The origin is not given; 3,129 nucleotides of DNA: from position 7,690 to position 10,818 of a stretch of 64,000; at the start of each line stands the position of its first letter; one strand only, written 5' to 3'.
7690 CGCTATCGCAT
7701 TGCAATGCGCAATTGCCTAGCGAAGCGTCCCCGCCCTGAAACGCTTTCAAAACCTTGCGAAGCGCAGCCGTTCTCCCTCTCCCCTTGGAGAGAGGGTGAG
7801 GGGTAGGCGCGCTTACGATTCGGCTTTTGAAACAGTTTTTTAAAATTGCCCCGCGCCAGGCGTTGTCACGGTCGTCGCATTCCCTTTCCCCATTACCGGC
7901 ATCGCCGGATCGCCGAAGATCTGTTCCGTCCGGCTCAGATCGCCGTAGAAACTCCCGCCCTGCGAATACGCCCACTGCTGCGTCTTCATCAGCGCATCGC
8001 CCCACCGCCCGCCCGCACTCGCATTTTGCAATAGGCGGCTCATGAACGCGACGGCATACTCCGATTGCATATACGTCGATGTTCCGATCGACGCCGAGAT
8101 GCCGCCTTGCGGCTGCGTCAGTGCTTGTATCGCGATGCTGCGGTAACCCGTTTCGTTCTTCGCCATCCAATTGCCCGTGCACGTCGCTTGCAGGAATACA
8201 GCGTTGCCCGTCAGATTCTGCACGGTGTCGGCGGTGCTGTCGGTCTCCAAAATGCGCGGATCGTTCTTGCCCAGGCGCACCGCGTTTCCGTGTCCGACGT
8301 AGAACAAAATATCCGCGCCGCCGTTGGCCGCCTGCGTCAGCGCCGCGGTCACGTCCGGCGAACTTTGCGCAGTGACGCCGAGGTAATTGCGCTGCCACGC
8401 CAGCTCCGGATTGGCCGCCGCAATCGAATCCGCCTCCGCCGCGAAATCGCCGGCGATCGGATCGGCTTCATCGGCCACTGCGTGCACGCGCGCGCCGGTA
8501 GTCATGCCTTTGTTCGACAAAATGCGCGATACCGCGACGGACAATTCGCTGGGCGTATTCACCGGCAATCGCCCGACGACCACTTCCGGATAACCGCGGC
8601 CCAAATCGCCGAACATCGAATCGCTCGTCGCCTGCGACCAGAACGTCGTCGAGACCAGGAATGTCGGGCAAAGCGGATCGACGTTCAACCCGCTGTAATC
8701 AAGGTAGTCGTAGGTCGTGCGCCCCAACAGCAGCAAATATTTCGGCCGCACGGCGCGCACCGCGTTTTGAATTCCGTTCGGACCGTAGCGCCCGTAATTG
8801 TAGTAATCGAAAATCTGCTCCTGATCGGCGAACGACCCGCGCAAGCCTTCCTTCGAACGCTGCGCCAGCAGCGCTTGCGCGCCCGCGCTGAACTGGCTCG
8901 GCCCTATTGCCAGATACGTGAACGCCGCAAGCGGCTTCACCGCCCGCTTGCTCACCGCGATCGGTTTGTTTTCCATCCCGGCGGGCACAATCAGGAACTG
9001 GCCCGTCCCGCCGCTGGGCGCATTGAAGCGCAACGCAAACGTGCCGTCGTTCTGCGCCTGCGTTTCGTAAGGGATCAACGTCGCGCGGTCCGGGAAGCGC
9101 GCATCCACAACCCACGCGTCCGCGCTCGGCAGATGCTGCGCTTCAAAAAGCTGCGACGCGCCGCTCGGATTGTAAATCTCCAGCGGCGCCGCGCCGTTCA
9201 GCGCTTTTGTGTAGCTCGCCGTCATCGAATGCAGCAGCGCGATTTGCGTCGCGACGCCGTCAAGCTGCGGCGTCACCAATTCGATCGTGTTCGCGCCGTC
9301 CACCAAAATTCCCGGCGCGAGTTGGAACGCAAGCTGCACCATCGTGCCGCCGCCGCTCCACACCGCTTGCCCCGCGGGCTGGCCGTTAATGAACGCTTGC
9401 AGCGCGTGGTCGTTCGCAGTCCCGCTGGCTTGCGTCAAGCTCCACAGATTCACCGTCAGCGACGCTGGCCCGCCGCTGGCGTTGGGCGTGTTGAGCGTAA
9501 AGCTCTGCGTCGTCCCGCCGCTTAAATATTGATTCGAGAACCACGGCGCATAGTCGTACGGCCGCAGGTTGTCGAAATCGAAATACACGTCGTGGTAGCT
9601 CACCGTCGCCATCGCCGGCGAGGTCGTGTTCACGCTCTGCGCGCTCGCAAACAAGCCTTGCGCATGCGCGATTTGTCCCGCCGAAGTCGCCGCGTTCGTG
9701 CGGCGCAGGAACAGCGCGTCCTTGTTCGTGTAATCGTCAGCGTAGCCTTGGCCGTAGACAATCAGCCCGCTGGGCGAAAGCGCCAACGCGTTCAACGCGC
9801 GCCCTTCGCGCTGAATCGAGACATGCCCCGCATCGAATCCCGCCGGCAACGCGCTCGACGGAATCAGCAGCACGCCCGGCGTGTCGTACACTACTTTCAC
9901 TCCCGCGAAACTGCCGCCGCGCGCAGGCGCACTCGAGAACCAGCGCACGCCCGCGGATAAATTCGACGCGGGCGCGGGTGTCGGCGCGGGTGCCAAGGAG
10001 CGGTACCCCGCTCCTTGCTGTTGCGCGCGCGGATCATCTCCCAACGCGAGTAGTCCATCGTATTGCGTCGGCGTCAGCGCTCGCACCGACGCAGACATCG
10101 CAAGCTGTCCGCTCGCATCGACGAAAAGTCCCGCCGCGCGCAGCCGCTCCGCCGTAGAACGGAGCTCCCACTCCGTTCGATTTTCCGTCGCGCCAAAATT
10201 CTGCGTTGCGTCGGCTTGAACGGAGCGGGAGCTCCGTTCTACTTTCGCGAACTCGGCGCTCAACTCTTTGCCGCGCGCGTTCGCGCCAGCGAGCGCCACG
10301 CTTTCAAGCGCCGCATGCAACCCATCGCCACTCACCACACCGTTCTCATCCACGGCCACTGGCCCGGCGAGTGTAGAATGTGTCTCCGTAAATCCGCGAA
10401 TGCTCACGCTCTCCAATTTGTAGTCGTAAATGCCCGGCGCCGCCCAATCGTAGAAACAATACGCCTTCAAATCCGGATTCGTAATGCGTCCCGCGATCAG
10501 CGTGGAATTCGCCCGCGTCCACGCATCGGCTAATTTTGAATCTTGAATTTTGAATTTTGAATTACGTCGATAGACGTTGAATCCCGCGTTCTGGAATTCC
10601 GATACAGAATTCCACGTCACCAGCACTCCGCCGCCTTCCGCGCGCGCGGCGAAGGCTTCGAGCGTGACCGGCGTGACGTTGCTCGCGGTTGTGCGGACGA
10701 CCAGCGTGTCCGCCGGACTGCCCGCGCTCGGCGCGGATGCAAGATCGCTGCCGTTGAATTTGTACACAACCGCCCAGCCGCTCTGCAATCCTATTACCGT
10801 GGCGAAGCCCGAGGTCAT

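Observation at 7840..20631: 4,263-aa secreted giant combining adhesin-type beta-strand repeats with a terminal C25 protease and no recognisable anchor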

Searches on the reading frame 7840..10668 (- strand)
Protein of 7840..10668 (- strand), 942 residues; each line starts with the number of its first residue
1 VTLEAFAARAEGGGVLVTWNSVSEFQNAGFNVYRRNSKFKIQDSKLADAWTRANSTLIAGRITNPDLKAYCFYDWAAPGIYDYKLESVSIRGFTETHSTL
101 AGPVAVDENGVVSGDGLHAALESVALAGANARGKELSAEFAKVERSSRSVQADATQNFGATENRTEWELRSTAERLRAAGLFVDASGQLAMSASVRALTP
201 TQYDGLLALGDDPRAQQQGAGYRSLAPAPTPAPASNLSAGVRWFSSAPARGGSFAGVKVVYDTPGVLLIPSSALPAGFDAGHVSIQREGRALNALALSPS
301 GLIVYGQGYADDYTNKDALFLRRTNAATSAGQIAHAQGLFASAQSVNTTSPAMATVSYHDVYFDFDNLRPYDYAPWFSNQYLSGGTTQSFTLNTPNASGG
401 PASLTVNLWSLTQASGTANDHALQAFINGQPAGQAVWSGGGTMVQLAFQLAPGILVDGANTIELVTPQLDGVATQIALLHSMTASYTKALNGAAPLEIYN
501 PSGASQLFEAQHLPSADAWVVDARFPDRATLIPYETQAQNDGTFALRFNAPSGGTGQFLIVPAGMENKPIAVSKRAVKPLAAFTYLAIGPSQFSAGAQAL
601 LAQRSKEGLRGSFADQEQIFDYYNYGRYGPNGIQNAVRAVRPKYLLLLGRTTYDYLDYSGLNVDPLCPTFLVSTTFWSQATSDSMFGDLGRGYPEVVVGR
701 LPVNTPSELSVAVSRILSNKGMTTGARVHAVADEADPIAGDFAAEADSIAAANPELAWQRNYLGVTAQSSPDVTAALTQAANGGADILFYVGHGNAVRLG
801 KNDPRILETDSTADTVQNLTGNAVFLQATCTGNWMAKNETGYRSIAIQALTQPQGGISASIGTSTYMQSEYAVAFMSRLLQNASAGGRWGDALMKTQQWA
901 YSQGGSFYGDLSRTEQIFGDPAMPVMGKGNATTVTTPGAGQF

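Call 16: find_homologous_proteins(query=window:7843-10668:-, max_evalue=0.00001)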
Query seq(942 aa) (942 aa): 40 proteins with E <= 0.00001 among 8000 candidates.
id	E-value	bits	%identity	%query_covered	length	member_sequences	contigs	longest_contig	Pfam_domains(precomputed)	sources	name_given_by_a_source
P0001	0.0e+0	1164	60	99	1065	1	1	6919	PF01364.25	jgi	jgi:hypothetical protein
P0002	0.0e+0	1145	66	73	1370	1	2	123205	PF12951.14,PF01364.25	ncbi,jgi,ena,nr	ncbi:MAG TPA: C25 family cysteine peptidase [Planctomycetota bacterium]|nr:C25 family cysteine pepti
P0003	0.0e+0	1130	67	73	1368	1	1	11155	PF12951.14,PF01364.25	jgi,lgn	-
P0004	0.0e+0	1130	59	100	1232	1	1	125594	PF12951.14,PF01364.25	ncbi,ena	-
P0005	0.0e+0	1128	57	98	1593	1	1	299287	PF07691.18,PF01364.25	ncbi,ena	-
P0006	0.0e+0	1110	58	99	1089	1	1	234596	PF01364.25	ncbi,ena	-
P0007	0.0e+0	1105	59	94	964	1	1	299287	PF01364.25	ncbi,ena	-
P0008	0.0e+0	1099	56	100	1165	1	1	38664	PF01364.25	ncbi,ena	-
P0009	0.0e+0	1087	55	98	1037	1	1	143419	PF01364.25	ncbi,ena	-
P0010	0.0e+0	1082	56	100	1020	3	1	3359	PF01364.25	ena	-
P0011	0.0e+0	1063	54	99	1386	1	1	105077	PF12951.14,PF01364.25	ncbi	-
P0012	0.0e+0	1060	57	98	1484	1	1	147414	PF01364.25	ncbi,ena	-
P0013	0.0e+0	1054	55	99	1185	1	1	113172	PF12951.14,PF01364.25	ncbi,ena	-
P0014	0.0e+0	1032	58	90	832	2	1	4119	PF01364.25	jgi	jgi:hypothetical protein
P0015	2.4e-297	1007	65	75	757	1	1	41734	PF01364.25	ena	-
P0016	2.1e-291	987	51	100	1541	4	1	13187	PF12951.14,PF01364.25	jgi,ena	-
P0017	1.2e-289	981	52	98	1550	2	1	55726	PF01364.25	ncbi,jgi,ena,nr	ncbi:MAG TPA: C25 family cysteine peptidase [Planctomycetota bacterium]|nr:C25 family cysteine pepti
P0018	6.7e-289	979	65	72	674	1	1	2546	PF01364.25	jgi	jgi:hypothetical protein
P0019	2.1e-288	977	63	75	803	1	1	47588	PF01364.25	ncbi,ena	-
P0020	1.6e-287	974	64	72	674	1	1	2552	PF01364.25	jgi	jgi:hypothetical protein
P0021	5.9e-286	969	51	100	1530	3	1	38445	PF12951.14,PF01364.25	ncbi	ncbi:MAG: C25 family cysteine peptidase [Planctomycetota bacterium]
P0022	2.1e-271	921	50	99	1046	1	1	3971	PF01364.25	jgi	jgi:hypothetical protein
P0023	2.3e-265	901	51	91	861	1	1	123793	PF01364.25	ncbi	-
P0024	1.2e-262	892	55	83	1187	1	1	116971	PF12951.14,PF01364.25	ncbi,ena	-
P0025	1.7e-262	892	50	98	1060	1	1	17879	PF01364.25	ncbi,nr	ncbi:MAG TPA: C25 family cysteine peptidase, partial [Planctomycetota bacterium]|nr:C25 family cyste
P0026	1.6e-254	865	49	99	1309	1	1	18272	PF01364.25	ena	-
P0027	1.7e-249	849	66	62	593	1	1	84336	PF01364.25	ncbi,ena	-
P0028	1.6e-235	802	50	77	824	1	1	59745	PF01364.25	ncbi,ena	-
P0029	7.1e-221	754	50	80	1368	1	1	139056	PF12951.14,PF01364.25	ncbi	-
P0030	6.1e-220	751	57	66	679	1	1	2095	PF01364.25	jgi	jgi:hypothetical protein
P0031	4.8e-215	735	53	71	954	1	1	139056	PF01364.25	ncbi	-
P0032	6.4e-206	704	51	76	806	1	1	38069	PF01364.25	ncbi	-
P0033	1.8e-162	561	46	69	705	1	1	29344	PF01364.25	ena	-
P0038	2.2e-31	127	28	54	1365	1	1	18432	PF01364.25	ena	-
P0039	3.5e-20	90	24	58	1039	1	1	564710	PF01364.25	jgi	jgi:peptidase C25-like protein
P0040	2.1e-14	71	25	59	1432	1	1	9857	PF01364.25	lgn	-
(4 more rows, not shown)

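Call 24: find_related_loci(query=A1, collection=genome_contigs, flank=10000)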
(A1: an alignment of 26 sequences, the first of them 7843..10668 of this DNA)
Query A1 (942 aa) in genome_contigs; peptide patterns used: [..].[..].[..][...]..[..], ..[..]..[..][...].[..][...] (x = any residue, [..] = any of these).
279 stretches matched a pattern; 38 encode a relative of the query (tblastn E <= 1e-3); 38 distinct loci.
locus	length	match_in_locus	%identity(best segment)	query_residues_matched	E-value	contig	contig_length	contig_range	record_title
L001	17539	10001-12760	59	1-932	0e+0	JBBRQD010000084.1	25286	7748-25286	MAG: Planctomycetota bacterium isolate metawrap_la1_16 W_la1_16_k141_75542L_25286_cov_21.0392, whole genome shotgun sequ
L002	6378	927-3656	55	1-928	0e+0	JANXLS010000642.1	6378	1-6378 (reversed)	MAG: Planctomycetota bacterium isolate 336R_concoct_248_sub 336R_k141_2019641, whole genome shotgun sequence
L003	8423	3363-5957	55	1-928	0e+0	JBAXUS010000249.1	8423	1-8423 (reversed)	MAG: Planctomycetota bacterium isolate ELA667 MAG667_249, whole genome shotgun sequence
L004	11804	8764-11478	54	1-940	0e+0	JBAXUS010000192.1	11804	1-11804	MAG: Planctomycetota bacterium isolate ELA667 MAG667_192, whole genome shotgun sequence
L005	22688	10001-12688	52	1-941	0e+0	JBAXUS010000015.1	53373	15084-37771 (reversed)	MAG: Planctomycetota bacterium isolate ELA667 MAG667_15, whole genome shotgun sequence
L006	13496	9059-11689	54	1-929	0e+0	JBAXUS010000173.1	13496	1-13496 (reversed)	MAG: Planctomycetota bacterium isolate ELA667 MAG667_173, whole genome shotgun sequence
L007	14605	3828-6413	53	1-926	0e+0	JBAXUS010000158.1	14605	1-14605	MAG: Planctomycetota bacterium isolate ELA667 MAG667_158, whole genome shotgun sequence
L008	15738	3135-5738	52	1-926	0e+0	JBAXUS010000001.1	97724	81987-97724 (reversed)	MAG: Planctomycetota bacterium isolate ELA667 MAG667_1, whole genome shotgun sequence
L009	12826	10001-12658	51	1-942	0e+0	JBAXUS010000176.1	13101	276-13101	MAG: Planctomycetota bacterium isolate ELA667 MAG667_176, whole genome shotgun sequence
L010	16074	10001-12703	51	1-942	0e+0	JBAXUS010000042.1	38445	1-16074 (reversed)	MAG: Planctomycetota bacterium isolate ELA667 MAG667_42, whole genome shotgun sequence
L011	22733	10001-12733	52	1-925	0e+0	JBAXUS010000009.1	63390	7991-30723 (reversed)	MAG: Planctomycetota bacterium isolate ELA667 MAG667_9, whole genome shotgun sequence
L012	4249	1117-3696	52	1-928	0e+0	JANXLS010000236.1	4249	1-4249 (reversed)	MAG: Planctomycetota bacterium isolate 336R_concoct_248_sub 336R_k141_1299543, whole genome shotgun sequence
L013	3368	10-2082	62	242-926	0e+0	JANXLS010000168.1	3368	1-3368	MAG: Planctomycetota bacterium isolate 336R_concoct_248_sub 336R_k141_603266, whole genome shotgun sequence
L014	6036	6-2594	53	57-928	0e+0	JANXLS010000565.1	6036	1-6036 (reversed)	MAG: Planctomycetota bacterium isolate 336R_concoct_248_sub 336R_k141_1129192, whole genome shotgun sequence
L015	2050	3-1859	64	308-928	0e+0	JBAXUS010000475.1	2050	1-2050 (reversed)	MAG: Planctomycetota bacterium isolate ELA667 MAG667_475, whole genome shotgun sequence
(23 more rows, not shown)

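Call 38: predict_structure(alignment_id=A1)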
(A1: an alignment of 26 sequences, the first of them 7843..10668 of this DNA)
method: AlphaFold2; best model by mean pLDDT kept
length: 942 residues; sequences in the alignment: 26
mean_pLDDT: 78.0   pTM: 0.71
mean pLDDT of the five models: 78.0, 76.4, 75.3, 75.3, 73.6
residues with pLDDT >= 90: 358; 70-90: 344; 50-70: 121; < 50: 119
segments of 3 or more residues with pLDDT < 50: 204-250, 361-377, 670-682, 687-693, 796-804, 806-813, 839-842, 930-942
pLDDT, mean of each block of 10 residues (from residue 1): 80 89 69 82 61 84 61 90 88 82 84 85 86 89 81 70 68 72 60 74 46 34 23 24 29 87 94 95 92 94 89 78 94 92 93 81 34 45 85 91 88 80 92 87 85 90 92 82 93 94 93 96 92 97 97 92 95 93 93 94 93 93 86 85 89 64 65 36 49 68 89 91 85 75 91 92 81 81 89 56 44 62 85 53 68 81 72 90 90 89 77 77 80 35 29
secondary structure, 60 per line:
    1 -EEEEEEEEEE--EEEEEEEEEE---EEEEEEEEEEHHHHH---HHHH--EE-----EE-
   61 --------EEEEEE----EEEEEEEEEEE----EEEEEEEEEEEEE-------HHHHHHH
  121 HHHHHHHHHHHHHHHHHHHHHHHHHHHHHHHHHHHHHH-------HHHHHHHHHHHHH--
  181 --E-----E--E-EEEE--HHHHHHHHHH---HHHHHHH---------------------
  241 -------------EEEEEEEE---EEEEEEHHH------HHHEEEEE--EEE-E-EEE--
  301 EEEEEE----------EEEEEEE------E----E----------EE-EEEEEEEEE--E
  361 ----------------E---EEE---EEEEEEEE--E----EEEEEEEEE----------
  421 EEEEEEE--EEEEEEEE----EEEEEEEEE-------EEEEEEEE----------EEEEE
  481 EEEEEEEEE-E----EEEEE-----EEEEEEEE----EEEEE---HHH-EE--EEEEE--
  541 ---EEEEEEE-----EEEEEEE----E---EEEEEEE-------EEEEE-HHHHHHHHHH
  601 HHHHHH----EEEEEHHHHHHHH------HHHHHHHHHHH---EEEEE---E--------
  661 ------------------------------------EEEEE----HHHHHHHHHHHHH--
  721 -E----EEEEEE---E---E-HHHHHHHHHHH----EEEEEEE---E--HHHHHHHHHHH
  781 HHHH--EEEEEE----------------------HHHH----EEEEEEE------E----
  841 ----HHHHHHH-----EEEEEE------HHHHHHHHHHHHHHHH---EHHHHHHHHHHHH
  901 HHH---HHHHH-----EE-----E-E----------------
elements in order (helices of 4 or more, strands of 3 or more residues): E2-11 E14-23 E27-36 H37-41 H45-48 E69-74 E79-89 E94-106 H114-158 H166-178 E194-197 H200-209 H213-219 E254-261 E265-270 E283-287 E290-292 E296-298 E301-306 E317-323 E349-357 E381-383 E387-394 E402-410 E421-427 E430-437 E442-450 E458-465 E476-489 E496-500 E506-513 E518-522 E534-538 E544-550 E556-562 E571-577 E585-589 H591-606 E611-615 H616-623 H630-640 E644-648 E697-701 H706-718 E727-732 H742-752 E757-763 H770-784 E787-792 H815-818 E823-829 H845-851 E857-862 H869-884 H889-903 H907-911

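Call 42: fold_search(model_id=the predicted structure, library=pdb)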
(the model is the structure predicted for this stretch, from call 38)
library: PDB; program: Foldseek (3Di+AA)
matches with E <= 10: 1487; with E <= 0.001: 32
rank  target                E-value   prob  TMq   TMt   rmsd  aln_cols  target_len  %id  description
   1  6za2_B                4.1e-22  1.00  0.40  0.36  11.2       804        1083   14  Crystal structure of dimeric latent PorU from Porphyromonas gingivalis (released 2021-09-29)
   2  6za2_A                5.7e-22  1.00  0.35  0.31   7.2       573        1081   16  Crystal structure of dimeric latent PorU from Porphyromonas gingivalis (released 2021-09-29)
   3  4rbm                  5.6e-08  1.00  0.27  0.52   5.0       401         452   12  Porphyromonas gingivalis gingipain K (Kgp) catalytic and immunoglobulin superfamily-like domains (released 2014-10-08)
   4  6i9a_A                1.4e-07  1.00  0.26  0.50   5.4       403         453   13  Porphyromonas gingivalis gingipain K (Kgp) in complex with inhibitor KYT-36 (released 2019-03-13)
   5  3wno_A                4.3e-06  0.85  0.11  0.14  32.9       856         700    8  D308A mutant of Bacillus circulans T-3040 cycloisomaltooligosaccharide glucanotransferase complexed with cycloisomalto (released 2014-02-05)
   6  3wnp_A                5.4e-06  0.89  0.11  0.14  33.7       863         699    9  D308A, F268V, D469Y, A513V, and Y515S quintuple mutant of Bacillus circulans T-3040 cycloisomaltooligosaccharide gluca (released 2014-02-05)
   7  3wnn_A                7.6e-06  0.89  0.11  0.14  34.8       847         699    9  D308A mutant of Bacillus circulans T-3040 cycloisomaltooligosaccharide glucanotransferase complexed with isomaltooctao (released 2014-02-05)
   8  3wnk                  9.5e-06  0.80  0.10  0.13  34.2       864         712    8  Crystal Structure of Bacillus circulans T-3040 cycloisomaltooligosaccharide glucanotransferase (released 2014-02-05)
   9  3wnn_B                1.6e-05  0.82  0.11  0.14  33.6       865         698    8  D308A mutant of Bacillus circulans T-3040 cycloisomaltooligosaccharide glucanotransferase complexed with isomaltooctao (released 2014-02-05)
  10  8xcj_F                3.1e-05  0.80  0.09  0.17  46.2       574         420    8  Open State of central tail fiber of bacteriophage lambda upon binding to LamB (gpJ713-LamB complex) (released 2024-05-01)
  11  5x7g                  4.8e-05  0.44  0.09  0.11  34.3       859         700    8  Crystal Structure of Paenibacillus sp. 598K cycloisomaltooligosaccharide glucanotransferase (released 2017-04-26)
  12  8tl0_I                1.2e-04  1.00  0.16  0.29  16.6       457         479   13  Structure of activated SAVED-CHAT filament (released 2024-03-06)
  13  1w0n                  1.4e-04  1.00  0.10  0.60   8.0       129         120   15  Structure of uncomplexed Carbohydrate Binding Domain CBM36 (released 2004-10-27)
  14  6kjl_A                1.5e-04  0.98  0.10  0.26  16.9       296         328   12  Xylanase J from Bacillus sp. strain 41M-1 (released 2019-09-04)
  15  8tl0_B                1.6e-04  0.99  0.15  0.27  17.6       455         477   13  Structure of activated SAVED-CHAT filament (released 2024-03-06)
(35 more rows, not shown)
